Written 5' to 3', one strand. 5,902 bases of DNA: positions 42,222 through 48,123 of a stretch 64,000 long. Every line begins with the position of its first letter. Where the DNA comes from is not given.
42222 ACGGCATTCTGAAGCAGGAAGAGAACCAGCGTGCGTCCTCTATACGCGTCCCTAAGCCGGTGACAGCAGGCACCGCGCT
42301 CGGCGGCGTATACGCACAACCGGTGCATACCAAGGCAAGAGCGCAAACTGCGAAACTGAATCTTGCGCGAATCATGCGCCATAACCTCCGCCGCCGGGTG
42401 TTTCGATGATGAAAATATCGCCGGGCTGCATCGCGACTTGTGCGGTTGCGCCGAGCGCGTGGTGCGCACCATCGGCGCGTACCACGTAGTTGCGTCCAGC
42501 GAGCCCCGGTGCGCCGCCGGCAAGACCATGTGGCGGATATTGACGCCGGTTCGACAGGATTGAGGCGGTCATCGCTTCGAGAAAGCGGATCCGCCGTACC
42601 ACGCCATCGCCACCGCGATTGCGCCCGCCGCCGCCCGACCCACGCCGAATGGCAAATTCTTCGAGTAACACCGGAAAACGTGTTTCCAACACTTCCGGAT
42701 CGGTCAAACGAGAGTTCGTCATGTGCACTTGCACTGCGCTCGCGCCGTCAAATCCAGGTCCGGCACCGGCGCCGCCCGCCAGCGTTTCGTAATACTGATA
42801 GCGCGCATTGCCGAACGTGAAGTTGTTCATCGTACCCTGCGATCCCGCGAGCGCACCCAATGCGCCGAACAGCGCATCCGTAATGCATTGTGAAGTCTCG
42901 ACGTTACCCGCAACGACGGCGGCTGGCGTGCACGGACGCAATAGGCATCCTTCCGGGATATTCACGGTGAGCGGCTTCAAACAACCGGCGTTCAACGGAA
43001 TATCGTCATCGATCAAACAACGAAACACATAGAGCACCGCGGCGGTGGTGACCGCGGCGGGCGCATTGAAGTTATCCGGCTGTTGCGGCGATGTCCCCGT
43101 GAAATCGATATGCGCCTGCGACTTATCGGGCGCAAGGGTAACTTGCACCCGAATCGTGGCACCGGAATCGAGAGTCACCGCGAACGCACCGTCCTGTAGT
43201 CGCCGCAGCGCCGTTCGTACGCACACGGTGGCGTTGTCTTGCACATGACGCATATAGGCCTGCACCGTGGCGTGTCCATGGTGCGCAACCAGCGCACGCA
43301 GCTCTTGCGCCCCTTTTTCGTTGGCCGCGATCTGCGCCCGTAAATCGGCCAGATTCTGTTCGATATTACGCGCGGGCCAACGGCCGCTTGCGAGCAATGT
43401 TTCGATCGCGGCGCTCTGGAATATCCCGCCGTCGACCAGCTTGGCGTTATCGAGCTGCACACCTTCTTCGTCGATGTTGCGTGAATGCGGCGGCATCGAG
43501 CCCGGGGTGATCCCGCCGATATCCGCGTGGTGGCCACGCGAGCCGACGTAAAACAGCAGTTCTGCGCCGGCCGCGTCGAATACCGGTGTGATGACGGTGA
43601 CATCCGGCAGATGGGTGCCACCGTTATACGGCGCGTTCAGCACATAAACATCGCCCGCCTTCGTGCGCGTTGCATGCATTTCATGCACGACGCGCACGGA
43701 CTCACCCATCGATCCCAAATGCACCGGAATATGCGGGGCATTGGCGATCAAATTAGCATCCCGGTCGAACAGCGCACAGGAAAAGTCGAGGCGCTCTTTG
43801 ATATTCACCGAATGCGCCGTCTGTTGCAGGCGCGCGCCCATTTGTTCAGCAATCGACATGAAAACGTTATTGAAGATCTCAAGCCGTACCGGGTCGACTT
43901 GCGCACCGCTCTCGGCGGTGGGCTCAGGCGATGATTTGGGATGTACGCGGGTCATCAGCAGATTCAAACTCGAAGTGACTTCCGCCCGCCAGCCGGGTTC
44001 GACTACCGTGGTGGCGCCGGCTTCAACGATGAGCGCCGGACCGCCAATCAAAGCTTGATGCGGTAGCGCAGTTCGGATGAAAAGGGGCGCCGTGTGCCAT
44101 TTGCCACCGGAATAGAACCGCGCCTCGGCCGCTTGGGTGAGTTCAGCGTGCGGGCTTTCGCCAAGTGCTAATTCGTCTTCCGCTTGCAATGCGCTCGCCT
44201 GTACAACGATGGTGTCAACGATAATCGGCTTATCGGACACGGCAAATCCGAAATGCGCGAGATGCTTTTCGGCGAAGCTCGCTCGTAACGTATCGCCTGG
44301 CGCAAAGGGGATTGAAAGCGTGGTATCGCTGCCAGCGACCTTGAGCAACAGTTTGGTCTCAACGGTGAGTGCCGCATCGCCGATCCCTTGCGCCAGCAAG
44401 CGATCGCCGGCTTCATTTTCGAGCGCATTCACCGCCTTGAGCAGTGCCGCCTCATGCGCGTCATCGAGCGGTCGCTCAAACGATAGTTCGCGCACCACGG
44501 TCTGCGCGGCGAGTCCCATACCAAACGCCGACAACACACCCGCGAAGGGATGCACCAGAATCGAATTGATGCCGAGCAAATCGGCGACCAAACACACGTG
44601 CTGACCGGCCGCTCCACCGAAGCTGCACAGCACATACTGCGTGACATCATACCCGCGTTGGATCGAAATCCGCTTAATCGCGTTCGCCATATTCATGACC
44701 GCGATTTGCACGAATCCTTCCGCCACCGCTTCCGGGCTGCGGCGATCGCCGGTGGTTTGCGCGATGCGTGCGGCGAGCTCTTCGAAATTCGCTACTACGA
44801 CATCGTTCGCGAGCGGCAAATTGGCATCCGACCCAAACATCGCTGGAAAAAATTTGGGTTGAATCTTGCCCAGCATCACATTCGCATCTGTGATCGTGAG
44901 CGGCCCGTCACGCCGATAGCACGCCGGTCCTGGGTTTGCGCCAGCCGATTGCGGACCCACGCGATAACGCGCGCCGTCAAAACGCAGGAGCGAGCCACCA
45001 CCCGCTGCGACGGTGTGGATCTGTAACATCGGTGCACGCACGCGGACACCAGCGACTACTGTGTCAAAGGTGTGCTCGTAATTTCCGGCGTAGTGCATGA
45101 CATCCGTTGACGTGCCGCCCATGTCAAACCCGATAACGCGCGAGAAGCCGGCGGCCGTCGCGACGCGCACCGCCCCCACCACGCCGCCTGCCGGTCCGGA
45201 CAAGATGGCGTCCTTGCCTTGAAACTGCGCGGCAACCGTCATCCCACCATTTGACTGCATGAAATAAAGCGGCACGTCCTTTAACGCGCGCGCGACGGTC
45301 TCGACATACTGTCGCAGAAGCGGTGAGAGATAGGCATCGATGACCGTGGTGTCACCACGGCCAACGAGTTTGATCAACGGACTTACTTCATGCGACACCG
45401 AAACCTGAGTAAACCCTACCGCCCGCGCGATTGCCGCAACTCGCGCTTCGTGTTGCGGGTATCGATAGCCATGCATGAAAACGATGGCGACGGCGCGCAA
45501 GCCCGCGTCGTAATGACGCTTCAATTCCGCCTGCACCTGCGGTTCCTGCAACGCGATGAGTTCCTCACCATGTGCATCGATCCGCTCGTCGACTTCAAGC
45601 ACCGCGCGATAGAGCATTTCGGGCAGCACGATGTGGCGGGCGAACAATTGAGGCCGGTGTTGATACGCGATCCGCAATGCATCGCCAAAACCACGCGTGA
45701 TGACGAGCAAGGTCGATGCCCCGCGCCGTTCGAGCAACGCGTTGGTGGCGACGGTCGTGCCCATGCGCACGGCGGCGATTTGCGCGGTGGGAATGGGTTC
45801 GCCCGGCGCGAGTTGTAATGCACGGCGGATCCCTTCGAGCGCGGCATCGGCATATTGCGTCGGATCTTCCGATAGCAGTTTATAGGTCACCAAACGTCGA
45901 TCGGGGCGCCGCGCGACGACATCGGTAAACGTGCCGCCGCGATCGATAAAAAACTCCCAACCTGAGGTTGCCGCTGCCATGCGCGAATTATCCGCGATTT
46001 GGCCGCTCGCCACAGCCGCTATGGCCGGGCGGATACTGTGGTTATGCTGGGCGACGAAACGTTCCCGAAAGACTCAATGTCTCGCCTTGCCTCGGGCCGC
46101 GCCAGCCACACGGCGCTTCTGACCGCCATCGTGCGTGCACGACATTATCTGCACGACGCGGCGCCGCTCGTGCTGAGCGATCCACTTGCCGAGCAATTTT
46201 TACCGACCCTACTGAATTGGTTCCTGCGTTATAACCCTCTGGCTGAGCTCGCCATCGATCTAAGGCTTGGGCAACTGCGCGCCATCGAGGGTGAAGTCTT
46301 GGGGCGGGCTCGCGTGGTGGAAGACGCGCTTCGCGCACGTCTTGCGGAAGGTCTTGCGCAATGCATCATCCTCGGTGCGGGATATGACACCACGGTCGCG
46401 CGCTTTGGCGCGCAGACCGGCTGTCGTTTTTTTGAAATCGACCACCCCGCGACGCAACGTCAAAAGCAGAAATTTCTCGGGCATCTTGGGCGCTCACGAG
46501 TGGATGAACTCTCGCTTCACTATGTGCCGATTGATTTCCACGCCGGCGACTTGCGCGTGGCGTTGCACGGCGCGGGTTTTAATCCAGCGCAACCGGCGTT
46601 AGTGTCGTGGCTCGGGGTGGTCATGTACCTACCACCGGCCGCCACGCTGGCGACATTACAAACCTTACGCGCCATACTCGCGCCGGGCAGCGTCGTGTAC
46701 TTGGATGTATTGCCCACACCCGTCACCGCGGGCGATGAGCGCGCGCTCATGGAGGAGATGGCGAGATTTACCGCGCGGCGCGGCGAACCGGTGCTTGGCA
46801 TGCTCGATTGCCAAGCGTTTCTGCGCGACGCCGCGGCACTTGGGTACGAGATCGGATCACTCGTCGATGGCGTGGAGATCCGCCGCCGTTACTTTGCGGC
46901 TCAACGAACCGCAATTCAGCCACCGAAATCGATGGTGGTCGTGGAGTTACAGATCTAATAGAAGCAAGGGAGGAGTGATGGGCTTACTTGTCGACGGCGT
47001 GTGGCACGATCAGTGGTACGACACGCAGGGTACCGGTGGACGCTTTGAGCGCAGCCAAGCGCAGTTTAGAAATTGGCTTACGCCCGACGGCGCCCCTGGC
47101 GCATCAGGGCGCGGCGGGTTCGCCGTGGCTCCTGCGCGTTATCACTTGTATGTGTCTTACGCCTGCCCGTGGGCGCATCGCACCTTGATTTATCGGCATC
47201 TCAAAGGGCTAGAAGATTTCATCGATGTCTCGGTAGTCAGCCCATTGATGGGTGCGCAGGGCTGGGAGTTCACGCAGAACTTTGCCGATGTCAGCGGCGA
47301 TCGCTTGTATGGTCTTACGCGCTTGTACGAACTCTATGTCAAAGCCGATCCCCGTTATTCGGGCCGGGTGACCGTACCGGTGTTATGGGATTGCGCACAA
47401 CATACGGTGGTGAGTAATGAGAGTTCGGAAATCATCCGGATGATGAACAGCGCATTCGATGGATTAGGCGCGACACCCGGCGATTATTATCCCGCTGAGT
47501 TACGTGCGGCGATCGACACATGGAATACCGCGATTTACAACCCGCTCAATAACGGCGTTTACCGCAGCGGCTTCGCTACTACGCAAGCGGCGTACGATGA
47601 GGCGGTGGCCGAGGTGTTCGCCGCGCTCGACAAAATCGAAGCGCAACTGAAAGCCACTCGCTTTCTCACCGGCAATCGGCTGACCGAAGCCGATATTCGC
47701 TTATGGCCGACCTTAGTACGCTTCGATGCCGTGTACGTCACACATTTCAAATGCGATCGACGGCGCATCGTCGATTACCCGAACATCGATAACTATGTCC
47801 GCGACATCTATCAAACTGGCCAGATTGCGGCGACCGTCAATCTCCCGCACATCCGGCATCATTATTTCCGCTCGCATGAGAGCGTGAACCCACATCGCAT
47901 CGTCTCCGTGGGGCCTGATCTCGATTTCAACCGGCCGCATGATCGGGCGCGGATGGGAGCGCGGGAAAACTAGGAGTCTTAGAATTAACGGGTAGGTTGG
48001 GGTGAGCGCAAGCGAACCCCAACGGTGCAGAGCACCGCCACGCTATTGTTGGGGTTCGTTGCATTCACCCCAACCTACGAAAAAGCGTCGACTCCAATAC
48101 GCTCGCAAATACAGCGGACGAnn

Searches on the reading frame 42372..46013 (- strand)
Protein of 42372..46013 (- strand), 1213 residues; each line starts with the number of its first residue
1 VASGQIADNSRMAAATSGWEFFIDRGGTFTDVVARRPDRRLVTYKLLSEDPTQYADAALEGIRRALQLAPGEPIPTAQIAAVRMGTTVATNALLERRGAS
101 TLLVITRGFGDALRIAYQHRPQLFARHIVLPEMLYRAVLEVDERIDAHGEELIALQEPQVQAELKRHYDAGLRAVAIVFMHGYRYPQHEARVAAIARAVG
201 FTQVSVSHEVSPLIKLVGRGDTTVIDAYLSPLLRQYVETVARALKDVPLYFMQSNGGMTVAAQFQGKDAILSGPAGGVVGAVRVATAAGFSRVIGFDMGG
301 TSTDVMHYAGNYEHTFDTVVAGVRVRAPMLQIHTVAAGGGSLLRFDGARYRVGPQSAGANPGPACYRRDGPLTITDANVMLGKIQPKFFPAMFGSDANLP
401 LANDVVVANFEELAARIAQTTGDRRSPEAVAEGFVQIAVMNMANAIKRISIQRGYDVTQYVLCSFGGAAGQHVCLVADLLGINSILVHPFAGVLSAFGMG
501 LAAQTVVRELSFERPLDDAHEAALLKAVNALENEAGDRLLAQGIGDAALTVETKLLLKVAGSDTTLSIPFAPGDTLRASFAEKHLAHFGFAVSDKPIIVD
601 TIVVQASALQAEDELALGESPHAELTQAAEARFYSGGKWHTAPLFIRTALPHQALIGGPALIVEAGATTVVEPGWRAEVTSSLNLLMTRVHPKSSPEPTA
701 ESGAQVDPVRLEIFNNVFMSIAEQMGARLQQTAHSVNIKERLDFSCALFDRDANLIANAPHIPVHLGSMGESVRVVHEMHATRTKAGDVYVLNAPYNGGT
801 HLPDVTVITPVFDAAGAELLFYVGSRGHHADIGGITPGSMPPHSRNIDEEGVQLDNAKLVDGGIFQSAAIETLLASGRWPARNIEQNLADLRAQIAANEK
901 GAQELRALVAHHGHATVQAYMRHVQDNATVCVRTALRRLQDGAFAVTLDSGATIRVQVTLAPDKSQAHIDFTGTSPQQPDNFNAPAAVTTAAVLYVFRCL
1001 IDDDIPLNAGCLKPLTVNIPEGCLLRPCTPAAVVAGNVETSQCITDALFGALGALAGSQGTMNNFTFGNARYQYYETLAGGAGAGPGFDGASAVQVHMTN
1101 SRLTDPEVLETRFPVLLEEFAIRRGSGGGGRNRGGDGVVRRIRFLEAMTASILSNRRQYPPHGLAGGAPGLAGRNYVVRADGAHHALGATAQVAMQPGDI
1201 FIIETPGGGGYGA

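Call 17: search_protein_families(library=pfam, proteins=[window:42372-46013:-], max_evalue=0.001)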
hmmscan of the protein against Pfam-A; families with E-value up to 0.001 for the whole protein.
window:42372-46013:- (1213 aa): 4 families
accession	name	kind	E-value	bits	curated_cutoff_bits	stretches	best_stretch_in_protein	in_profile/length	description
PF02538.19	Hydantoinase_B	-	7.3e-205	681.7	26.8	1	707-1212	1-517/519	Hydantoinase B/oxoprolinase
PF01968.24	Hydantoinase_A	-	3.3e-103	345.4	22.9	1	219-504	1-287/291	Hydantoinase/oxoprolinase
PF05378.19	Hydant_A_N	-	7.6e-59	198.8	25.2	1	21-199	2-175/176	Hydantoinase/oxoprolinase N-terminal region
PF19278.4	Hydant_A_C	-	7.8e-05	22.6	21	1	586-677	93-180/193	Hydantoinase/oxoprolinase C-terminal domain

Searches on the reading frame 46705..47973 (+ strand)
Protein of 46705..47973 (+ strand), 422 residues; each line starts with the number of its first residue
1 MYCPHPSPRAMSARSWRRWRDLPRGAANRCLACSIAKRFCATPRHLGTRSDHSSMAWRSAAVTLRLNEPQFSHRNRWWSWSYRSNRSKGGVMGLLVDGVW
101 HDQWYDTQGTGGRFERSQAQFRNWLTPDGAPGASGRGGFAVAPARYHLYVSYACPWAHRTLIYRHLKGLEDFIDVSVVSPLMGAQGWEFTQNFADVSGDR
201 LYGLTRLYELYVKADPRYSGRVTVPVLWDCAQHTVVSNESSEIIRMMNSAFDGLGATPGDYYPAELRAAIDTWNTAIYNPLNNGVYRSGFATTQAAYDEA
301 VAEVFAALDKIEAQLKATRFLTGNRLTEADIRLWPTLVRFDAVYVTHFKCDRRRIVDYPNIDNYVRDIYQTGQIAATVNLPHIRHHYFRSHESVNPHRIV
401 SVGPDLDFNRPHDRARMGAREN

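Call 17: search_protein_families(library=pfam, proteins=[window:46705-47973:+], max_evalue=0.001)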
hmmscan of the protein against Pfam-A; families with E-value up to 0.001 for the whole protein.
window:46705-47973:+ (422 aa): 4 families
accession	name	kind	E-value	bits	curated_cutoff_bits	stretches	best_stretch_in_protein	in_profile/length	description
PF13410.11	GST_C_2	-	4.8e-18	65.5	24.9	1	294-366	1-68/69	Glutathione S-transferase, C-terminal domain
PF13409.12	GST_N_2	-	6.6e-12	46.3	25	1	153-249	1-69/70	Glutathione S-transferase, N-terminal domain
PF00043.30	GST_C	-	1.1e-06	29.3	20.7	1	286-368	13-89/93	Glutathione S-transferase, C-terminal domain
PF14497.11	GST_C_3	-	0.00053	20.6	21.6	1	296-376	26-99/104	Glutathione S-transferase, C-terminal domain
